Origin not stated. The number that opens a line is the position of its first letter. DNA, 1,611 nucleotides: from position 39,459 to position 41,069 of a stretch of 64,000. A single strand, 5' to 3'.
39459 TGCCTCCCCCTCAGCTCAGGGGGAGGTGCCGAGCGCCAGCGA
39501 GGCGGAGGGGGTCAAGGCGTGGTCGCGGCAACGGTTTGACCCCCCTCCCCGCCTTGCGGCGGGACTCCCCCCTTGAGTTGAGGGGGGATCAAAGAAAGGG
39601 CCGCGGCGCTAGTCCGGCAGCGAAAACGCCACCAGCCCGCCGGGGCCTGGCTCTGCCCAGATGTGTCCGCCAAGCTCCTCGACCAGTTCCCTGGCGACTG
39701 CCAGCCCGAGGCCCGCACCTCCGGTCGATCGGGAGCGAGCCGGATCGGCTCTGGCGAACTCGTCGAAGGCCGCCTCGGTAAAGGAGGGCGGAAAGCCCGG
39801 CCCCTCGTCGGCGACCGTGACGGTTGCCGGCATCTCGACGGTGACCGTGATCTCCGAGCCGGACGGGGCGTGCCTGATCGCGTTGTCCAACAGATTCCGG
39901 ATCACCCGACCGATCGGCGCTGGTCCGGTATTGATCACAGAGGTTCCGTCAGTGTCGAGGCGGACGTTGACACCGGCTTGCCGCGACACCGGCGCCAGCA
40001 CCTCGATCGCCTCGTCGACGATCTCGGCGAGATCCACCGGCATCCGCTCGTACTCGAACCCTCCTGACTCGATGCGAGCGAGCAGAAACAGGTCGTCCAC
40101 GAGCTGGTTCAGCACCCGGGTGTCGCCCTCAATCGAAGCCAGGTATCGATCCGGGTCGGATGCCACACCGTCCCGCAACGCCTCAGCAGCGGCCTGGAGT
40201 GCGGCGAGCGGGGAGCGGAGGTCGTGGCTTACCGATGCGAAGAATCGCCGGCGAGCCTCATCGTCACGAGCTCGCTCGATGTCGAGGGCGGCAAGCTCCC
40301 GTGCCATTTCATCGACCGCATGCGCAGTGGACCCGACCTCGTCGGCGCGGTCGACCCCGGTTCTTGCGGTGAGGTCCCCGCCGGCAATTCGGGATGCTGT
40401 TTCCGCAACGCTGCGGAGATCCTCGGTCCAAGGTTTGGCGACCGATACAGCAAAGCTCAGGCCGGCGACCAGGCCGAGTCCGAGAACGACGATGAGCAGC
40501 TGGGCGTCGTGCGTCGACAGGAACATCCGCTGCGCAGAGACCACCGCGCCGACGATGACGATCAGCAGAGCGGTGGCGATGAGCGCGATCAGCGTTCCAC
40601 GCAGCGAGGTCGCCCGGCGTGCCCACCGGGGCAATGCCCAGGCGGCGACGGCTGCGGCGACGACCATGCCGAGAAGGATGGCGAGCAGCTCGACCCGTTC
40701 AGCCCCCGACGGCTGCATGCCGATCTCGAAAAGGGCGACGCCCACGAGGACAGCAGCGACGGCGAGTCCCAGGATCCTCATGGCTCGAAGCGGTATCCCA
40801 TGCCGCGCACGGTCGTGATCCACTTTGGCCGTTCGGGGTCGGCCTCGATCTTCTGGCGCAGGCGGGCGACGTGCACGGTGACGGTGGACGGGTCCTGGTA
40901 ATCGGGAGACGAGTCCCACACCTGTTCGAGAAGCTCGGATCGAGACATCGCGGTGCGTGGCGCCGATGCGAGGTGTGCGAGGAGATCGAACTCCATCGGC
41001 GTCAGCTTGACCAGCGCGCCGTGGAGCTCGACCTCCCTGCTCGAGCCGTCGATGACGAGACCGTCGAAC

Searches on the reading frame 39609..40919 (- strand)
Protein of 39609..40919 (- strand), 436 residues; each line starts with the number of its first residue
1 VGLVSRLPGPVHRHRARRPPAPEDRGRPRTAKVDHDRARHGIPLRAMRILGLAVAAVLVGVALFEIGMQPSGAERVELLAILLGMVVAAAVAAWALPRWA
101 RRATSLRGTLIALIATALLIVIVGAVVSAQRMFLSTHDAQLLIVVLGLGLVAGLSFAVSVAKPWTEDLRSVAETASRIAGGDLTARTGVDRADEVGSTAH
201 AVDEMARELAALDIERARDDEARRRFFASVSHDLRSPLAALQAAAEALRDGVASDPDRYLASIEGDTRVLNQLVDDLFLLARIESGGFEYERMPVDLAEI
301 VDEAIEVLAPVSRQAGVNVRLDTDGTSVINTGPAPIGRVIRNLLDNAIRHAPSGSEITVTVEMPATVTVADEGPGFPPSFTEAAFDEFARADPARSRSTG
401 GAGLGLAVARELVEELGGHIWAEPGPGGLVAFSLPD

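Call 15: search_protein_families(library=pfam, proteins=[window:39609-40919:-], max_evalue=0.01)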
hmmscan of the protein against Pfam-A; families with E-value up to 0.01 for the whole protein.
window:39609-40919:- (436 aa): 4 families
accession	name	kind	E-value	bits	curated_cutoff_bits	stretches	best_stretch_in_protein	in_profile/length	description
PF02518.31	HATPase_c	-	6.3e-24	85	26.4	1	335-435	5-108/111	Histidine kinase-, DNA gyrase B-, and HSP90-like ATPase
PF00512.31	HisKA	-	4e-17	62.5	26.9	1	222-286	1-66/66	His Kinase A (phospho-acceptor) domain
PF00672.30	HAMP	-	2.1e-11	44.4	25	1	162-210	4-52/53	HAMP domain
PF13581.12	HATPase_c_2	-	4.3e-05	24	27.4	1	344-416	40-112/127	Histidine kinase-like ATPase domain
